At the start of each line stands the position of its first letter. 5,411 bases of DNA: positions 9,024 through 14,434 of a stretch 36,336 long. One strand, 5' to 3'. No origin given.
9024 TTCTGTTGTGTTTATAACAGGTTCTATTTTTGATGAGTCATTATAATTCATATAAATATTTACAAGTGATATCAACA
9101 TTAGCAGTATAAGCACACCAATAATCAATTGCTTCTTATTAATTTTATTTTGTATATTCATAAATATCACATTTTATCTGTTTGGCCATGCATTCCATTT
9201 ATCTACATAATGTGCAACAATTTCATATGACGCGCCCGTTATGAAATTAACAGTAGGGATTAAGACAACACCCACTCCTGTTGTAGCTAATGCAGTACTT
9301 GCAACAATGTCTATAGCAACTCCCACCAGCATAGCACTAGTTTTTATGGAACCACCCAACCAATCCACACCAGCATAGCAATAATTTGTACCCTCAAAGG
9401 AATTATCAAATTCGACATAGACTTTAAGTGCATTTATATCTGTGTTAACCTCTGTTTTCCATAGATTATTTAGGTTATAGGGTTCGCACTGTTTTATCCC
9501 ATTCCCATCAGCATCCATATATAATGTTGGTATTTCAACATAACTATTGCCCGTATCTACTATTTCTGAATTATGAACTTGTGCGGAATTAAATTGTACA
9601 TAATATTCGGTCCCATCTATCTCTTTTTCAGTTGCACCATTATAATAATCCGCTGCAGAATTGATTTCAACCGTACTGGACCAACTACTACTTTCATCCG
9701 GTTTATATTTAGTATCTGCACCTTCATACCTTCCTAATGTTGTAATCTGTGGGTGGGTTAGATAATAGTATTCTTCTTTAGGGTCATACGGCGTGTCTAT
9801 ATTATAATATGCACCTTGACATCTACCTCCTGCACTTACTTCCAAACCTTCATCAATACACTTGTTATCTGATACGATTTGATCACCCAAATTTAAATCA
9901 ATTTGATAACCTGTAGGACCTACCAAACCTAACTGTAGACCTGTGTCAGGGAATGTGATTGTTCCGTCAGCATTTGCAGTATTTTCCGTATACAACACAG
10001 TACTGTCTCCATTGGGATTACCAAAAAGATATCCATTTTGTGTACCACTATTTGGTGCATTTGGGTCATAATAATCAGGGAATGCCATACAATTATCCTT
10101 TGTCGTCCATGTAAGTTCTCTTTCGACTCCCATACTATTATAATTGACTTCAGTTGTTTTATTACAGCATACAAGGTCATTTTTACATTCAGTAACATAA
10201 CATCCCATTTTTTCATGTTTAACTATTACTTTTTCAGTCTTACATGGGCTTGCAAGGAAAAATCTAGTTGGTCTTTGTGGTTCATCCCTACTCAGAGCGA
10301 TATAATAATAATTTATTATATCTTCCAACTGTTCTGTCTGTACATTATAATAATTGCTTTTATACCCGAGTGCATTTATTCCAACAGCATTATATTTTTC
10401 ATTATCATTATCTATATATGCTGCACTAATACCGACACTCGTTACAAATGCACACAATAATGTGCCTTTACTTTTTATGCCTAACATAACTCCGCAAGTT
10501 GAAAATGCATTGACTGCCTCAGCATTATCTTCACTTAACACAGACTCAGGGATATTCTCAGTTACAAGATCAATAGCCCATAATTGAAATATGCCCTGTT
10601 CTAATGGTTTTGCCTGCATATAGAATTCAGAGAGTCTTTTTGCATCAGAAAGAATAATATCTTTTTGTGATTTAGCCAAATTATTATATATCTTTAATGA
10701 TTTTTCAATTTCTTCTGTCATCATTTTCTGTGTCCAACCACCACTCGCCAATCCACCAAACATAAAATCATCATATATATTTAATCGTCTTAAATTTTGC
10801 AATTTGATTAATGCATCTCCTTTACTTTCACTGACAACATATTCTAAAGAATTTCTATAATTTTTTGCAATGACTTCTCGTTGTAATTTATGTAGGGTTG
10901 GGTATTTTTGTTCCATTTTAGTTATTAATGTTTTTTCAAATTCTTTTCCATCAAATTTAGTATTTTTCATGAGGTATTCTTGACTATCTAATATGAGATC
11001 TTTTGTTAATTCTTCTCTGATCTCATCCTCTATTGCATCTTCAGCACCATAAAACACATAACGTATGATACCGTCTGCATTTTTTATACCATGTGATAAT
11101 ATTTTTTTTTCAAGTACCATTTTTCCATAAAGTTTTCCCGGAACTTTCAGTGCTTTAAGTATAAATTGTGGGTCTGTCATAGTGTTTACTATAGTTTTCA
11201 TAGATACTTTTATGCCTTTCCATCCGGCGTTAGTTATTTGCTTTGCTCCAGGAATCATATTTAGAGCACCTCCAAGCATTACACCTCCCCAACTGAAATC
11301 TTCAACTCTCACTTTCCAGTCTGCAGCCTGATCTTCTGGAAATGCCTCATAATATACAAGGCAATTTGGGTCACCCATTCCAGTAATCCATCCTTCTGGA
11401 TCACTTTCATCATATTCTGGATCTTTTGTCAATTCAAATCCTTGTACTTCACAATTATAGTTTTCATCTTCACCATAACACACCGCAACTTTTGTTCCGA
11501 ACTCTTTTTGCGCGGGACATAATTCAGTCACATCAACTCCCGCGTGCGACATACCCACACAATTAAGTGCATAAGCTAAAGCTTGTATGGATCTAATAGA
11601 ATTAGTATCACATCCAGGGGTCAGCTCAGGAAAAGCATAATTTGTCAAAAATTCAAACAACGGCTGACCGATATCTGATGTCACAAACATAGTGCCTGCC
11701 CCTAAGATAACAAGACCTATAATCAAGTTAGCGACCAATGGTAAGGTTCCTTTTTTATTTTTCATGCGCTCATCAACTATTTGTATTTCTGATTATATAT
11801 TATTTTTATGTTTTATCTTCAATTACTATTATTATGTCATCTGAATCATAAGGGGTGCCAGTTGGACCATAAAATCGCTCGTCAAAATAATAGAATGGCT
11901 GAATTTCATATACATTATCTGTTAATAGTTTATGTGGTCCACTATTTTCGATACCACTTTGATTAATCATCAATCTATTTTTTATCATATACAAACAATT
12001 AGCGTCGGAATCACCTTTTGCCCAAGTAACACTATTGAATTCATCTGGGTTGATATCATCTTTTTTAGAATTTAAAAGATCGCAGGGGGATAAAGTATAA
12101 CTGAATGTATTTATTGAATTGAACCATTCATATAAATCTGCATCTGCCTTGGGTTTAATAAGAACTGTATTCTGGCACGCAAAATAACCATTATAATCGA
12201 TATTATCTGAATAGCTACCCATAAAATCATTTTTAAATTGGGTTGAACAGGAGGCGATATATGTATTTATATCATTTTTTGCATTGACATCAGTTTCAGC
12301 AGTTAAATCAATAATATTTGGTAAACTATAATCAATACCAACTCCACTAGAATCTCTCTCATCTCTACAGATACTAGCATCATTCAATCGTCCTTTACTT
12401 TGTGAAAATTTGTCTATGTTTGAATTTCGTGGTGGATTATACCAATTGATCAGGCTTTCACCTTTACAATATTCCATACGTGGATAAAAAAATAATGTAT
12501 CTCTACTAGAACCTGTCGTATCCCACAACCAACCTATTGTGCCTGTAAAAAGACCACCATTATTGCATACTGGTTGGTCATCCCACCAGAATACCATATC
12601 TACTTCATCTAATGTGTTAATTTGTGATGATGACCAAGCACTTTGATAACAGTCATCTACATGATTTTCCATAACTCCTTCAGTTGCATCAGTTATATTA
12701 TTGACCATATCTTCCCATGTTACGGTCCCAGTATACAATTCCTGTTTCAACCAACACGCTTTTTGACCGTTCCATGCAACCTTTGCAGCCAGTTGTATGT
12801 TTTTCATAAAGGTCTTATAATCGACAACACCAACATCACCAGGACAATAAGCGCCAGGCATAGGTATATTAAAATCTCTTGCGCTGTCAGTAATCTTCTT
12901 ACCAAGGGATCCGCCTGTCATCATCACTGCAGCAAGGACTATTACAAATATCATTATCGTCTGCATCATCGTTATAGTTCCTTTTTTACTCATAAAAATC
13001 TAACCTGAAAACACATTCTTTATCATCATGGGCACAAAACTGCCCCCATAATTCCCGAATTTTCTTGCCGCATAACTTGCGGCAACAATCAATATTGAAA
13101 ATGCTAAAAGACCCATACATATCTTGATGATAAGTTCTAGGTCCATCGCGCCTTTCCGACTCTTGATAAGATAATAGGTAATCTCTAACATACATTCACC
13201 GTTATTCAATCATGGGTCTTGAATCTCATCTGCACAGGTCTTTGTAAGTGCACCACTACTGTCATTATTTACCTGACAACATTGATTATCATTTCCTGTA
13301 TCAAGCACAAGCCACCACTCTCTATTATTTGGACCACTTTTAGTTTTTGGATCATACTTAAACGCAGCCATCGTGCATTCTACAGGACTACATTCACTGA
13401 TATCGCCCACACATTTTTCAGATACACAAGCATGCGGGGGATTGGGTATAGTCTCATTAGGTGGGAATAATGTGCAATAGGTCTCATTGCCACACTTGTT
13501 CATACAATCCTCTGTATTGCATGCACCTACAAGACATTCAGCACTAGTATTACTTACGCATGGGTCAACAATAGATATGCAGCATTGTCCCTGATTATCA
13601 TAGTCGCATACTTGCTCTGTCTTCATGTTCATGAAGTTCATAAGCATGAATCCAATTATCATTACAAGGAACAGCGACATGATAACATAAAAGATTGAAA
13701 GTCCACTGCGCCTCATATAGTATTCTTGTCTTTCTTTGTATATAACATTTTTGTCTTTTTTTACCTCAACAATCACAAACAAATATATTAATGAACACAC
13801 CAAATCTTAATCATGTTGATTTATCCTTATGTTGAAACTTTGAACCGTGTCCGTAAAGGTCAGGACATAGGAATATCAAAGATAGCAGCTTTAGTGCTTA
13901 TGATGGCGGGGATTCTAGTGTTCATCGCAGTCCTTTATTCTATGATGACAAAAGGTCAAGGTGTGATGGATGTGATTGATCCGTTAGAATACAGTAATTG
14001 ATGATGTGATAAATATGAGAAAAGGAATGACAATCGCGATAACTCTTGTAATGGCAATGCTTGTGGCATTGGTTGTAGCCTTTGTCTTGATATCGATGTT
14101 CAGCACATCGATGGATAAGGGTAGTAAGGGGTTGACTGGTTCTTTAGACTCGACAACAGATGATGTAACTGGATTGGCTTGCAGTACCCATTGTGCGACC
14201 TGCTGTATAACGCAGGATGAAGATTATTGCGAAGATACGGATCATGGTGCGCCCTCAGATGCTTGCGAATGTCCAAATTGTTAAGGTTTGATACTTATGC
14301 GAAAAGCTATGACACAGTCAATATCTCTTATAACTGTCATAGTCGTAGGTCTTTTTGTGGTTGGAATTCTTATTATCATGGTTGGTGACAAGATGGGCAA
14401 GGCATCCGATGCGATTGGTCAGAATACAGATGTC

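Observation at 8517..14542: Second pilin-like locus: two divergent operons (five genes minus strand, three genes plus strand) sharing one compact double-TATA promoter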

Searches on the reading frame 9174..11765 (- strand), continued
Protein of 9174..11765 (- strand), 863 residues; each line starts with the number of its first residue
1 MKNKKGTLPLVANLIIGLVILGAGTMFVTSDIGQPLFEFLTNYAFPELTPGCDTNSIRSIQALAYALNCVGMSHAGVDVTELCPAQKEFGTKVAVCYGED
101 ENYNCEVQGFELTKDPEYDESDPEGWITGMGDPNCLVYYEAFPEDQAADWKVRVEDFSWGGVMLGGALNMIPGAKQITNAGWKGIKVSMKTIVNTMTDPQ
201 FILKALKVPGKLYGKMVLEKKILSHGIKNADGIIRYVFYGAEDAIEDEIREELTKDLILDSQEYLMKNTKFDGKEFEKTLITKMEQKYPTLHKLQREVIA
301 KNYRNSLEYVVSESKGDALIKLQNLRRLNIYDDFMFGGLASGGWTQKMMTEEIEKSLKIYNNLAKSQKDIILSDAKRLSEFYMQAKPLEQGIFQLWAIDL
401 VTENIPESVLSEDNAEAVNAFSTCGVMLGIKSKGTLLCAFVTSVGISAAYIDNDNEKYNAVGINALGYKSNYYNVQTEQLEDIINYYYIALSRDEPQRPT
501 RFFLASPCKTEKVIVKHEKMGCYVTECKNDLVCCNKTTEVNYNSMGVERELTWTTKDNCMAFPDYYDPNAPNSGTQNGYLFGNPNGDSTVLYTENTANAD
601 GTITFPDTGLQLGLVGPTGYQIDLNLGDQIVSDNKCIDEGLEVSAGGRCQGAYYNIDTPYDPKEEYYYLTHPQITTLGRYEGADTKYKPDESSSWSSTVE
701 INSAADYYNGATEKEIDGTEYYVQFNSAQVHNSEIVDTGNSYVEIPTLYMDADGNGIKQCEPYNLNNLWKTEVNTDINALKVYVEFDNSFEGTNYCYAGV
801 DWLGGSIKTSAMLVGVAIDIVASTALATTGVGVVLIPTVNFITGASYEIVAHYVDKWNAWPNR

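Call 62: search_solved_structures(query=A3, max_evalue=10)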
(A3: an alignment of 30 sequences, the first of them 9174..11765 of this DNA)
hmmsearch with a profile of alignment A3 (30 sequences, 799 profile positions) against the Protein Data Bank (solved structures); distinct sequences matched with E-value up to 10: 57.
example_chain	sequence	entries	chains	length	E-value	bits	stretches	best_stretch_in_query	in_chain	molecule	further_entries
3gu0_A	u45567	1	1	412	0.0021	19.9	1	206-362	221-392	Trigger factor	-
6j0a_Q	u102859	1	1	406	0.0022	19.8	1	206-362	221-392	Trigger factor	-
3gty_X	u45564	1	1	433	0.0026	19.5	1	206-355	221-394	Trigger factor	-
8tl7_A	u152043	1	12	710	0.0035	19.1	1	188-431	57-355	Computationally designed protein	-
4fhr_B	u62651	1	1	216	0.0053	18.5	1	277-439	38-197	Flagellar motor switch protein FliG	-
1lkv_X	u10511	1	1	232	0.0071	18.1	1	277-439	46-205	FLAGELLAR MOTOR SWITCH PROTEIN FLIG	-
3ajc_A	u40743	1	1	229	0.017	16.9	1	280-439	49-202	Flagellar motor switch protein fliG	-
6u1s_A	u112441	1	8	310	0.022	16.5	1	233-443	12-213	de novo designed 16-helix transmembrane nanopore, TMHC8_R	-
23wn_A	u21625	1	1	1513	0.035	15.8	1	186-319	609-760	DP622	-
23wo_A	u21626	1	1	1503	0.037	15.7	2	185-399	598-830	DP221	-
4uos_A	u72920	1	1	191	0.05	15.3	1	212-392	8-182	DESIGNED HELICAL BUNDLE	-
5k7v_A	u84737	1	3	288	0.075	14.7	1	215-454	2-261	Designed protein HR00C3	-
5l3s_B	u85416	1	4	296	0.16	13.6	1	263-374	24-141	Signal recognition particle receptor FtsY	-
6w2q_A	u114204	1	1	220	0.19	13.4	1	200-335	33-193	Junction 34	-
23wm_A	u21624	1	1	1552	0.21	13.2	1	186-319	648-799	PP507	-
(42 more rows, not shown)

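Call 72: find_related_loci(query=A6, collection=metagenome_contigs, flank=10000)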
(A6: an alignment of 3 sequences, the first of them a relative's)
Query A6 (748 aa) in metagenome_contigs; peptide patterns used: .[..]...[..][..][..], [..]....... (x = any residue, [..] = any of these).
527 stretches matched a pattern; 66 encode a relative of the query (tblastn E <= 1e-3); 66 distinct loci.
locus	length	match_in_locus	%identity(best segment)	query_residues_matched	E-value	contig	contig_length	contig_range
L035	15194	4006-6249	98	1-748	0e+0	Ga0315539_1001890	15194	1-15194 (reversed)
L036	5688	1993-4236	80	1-748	0e+0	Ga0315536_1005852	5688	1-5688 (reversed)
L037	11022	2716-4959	80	1-748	0e+0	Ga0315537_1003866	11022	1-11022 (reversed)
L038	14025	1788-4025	70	1-748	0e+0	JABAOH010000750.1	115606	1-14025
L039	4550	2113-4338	70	5-748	0e+0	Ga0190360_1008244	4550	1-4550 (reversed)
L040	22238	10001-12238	69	1-748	0e+0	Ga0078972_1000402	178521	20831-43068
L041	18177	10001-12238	68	1-748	0e+0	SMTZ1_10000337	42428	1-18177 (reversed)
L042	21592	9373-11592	68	1-742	0e+0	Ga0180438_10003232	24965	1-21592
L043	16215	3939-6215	58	5-747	0e+0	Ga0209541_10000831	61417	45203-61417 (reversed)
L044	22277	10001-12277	59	5-747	0e+0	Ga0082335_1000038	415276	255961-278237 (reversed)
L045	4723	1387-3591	55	1-744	0e+0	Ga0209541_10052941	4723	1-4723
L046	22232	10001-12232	53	5-747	0e+0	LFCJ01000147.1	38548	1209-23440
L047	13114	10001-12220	53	5-743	0e+0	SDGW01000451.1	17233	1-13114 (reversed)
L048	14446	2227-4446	53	5-743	0e+0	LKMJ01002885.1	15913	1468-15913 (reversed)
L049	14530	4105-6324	53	5-743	0e+0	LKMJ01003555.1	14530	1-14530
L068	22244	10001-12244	100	1-748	0e+0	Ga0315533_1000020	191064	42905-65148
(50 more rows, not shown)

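Call 76: find_related_loci(query=A3, collection=viral_contigs, flank=8000)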
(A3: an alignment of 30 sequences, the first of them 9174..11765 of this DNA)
Query A3 (863 aa) in viral_contigs; peptide patterns used: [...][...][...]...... (x = any residue, [..] = any of these).
11 stretches matched a pattern, but none encodes a relative of the query by tblastn (E <= 1e-3).

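Call 77: search_protein_families(library=phrogs, proteins=[window:9174-11765:-], max_evalue=0.01)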
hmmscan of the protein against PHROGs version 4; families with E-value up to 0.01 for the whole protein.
window:9174-11765:- (863 aa): 1 family
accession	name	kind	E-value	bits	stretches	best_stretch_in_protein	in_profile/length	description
phrog_11997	-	unknown function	0.004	18.1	1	801-834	80-114/170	-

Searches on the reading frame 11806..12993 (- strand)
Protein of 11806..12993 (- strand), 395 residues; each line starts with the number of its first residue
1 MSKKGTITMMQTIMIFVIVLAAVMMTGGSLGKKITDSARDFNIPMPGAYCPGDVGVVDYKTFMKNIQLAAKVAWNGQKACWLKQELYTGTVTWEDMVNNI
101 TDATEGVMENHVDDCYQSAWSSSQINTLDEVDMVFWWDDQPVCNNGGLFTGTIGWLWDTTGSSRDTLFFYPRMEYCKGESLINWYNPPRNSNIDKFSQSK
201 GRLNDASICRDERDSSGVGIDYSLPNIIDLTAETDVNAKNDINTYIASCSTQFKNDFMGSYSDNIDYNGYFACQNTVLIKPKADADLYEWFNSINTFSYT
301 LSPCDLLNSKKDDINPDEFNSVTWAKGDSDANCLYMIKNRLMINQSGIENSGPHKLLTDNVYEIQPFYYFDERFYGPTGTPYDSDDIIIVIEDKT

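Call 7: search_protein_families(library=pfam, proteins=[window:11806-12993:-], max_evalue=1)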
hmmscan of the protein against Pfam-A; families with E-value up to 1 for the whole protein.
window:11806-12993:- (395 aa): 2 families
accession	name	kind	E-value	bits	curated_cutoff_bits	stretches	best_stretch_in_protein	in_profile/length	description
PF03235.19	GmrSD_N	-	0.089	13.3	33.2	1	235-309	132-196/199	GmrSD restriction endonuclease, N-terminal domain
PF22631.2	PLCB1-4-like_EFh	-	0.17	12.6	27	1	300-321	37-58/69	Phosphoinositide phospholipase C beta1-4-like EF-hand domain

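Call 10: search_protein_families(library=ncbifam, proteins=[window:11806-12993:-], max_evalue=1)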
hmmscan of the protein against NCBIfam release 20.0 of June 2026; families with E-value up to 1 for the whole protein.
window:11806-12993:- (395 aa): 1 family
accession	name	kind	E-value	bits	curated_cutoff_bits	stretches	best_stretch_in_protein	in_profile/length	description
TIGR03780.1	Bac_Flav_CT_N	equivalog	0.14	11.2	164.1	1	355-394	170-209/285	conjugative transposon protein TraN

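Call 23: find_homologous_proteins(query=window:11806-12993:-, max_evalue=0.001)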
Query window:11806-12993:- (395 aa): 7 proteins with E <= 0.001 among 806 candidates.
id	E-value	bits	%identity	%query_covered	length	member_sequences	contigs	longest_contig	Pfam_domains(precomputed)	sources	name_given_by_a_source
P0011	4.6e-269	910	100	98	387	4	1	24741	-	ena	-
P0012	7.2e-160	550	64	98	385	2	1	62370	-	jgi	-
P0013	1.3e-151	523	62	98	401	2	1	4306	-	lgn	-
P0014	6.0e-101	356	47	97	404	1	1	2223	-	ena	-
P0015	1.0e-87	313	41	100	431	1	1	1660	-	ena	-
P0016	8.6e-77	277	38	94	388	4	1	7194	-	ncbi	-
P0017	1.2e-73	266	37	94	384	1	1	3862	-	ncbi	-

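Call 77: search_protein_families(library=phrogs, proteins=[window:11806-12993:-], max_evalue=0.01)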
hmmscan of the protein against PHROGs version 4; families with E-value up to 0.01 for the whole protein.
window:11806-12993:- (395 aa): 0 families

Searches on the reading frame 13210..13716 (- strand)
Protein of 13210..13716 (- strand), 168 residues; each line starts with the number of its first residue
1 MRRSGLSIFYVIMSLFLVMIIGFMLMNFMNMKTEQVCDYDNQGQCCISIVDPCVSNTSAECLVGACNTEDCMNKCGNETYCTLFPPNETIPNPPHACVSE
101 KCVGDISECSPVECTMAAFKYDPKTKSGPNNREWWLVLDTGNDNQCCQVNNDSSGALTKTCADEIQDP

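Call 7: search_protein_families(library=pfam, proteins=[window:13210-13716:-], max_evalue=1)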
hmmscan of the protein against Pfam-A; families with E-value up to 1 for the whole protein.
window:13210-13716:- (168 aa): 0 families

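Call 10: search_protein_families(library=ncbifam, proteins=[window:13210-13716:-], max_evalue=1)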
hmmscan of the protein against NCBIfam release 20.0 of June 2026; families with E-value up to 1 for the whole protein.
window:13210-13716:- (168 aa): 1 family
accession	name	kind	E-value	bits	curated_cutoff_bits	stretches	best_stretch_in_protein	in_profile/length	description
TIGR00766.1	TIGR00766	equivalog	0.085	12.1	213.65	1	9-66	24-78/263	inner membrane protein YhjD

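Call 77: search_protein_families(library=phrogs, proteins=[window:13210-13716:-], max_evalue=0.01)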
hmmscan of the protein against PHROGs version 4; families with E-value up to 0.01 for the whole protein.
window:13210-13716:- (168 aa): 0 families

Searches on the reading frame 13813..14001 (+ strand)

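Call 7: search_protein_families(library=pfam, proteins=[window:13813-14001:+], max_evalue=1)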
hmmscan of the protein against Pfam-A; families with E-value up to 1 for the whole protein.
window:13813-14001:+ (62 aa): 2 families
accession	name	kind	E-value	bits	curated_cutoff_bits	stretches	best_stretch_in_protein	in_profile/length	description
PF04241.20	DUF423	-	0.039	14.6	25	1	25-58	51-84/86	Protein of unknown function (DUF423)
PF15168.11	TRIQK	-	0.15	12.4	27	1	19-45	46-69/79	Triple QxxK/R motif-containing protein family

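Call 10: search_protein_families(library=ncbifam, proteins=[window:13813-14001:+], max_evalue=1)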
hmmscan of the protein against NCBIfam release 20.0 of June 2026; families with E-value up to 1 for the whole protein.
window:13813-14001:+ (62 aa): 0 families

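Call 77: search_protein_families(library=phrogs, proteins=[window:13813-14001:+], max_evalue=0.01)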
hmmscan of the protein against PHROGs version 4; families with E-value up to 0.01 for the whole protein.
window:13813-14001:+ (62 aa): 0 families

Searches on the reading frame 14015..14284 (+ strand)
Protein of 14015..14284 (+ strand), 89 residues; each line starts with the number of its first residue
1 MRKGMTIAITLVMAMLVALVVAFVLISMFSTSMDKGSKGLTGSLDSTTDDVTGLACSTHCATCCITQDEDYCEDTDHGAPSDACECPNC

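Call 7: search_protein_families(library=pfam, proteins=[window:14015-14284:+], max_evalue=1)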
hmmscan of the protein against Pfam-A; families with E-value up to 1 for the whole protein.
window:14015-14284:+ (89 aa): 1 family
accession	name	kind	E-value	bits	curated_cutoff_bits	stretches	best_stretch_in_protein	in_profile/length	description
PF14012.11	DUF4229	-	0.11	13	27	1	6-29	26-48/68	Protein of unknown function (DUF4229)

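Call 10: search_protein_families(library=ncbifam, proteins=[window:14015-14284:+], max_evalue=1)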
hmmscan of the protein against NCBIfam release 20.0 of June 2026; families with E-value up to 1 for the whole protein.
window:14015-14284:+ (89 aa): 0 families

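Call 77: search_protein_families(library=phrogs, proteins=[window:14015-14284:+], max_evalue=0.01)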
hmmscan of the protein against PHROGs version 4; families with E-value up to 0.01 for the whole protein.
window:14015-14284:+ (89 aa): 0 families

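Call 79: search_solved_structures(query=A7, max_evalue=10, show_alignments=3)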
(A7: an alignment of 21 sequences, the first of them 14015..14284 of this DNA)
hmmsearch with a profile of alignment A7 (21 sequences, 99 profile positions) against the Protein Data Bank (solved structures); distinct sequences matched with E-value up to 10: 15.
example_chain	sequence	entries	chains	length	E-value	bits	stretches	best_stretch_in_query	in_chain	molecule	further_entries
9vkp_b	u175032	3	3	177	0.19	15.4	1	16-57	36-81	ATP synthase subunit b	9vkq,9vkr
2n28_A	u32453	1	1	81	0.22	15.2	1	15-47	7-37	Protein Vpu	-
2gof_A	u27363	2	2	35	0.34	14.6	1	15-39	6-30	VPU protein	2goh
1pi7_A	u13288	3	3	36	0.46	14.1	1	15-38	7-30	VPU protein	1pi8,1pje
9hmf_O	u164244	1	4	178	0.64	13.7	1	4-42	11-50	Flagellar protein FliL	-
2jpx_A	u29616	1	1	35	0.69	13.6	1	15-38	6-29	Vpu protein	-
9egp_A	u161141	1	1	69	0.72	13.5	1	4-55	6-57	Geopilin domain 1 protein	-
8qqj_J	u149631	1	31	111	0.73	13.5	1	17-84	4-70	Type IV narrow pilus major component PilA5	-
1ei3_B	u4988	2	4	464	1.3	12.7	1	28-83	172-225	FIBRINOGEN | Fibrinogen beta chain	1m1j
6xxe_A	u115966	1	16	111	1.4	12.6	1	17-82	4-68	Uncharacterized protein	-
2l6w_A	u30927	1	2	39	1.5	12.5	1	8-33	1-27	Beta-type platelet-derived growth factor receptor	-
9myg_A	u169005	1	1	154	1.9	12.2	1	7-60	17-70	Archaeal Type IV pilin N-terminal domain-containing protein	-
6v1q_A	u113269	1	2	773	2.2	12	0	15-56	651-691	Two pore channel 3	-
8r5v_A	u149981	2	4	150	3.5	11.3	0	19-93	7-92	Ribonuclease pancreatic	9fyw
8qag_A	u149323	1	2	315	5.6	10.7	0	5-64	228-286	sc-CC-6-95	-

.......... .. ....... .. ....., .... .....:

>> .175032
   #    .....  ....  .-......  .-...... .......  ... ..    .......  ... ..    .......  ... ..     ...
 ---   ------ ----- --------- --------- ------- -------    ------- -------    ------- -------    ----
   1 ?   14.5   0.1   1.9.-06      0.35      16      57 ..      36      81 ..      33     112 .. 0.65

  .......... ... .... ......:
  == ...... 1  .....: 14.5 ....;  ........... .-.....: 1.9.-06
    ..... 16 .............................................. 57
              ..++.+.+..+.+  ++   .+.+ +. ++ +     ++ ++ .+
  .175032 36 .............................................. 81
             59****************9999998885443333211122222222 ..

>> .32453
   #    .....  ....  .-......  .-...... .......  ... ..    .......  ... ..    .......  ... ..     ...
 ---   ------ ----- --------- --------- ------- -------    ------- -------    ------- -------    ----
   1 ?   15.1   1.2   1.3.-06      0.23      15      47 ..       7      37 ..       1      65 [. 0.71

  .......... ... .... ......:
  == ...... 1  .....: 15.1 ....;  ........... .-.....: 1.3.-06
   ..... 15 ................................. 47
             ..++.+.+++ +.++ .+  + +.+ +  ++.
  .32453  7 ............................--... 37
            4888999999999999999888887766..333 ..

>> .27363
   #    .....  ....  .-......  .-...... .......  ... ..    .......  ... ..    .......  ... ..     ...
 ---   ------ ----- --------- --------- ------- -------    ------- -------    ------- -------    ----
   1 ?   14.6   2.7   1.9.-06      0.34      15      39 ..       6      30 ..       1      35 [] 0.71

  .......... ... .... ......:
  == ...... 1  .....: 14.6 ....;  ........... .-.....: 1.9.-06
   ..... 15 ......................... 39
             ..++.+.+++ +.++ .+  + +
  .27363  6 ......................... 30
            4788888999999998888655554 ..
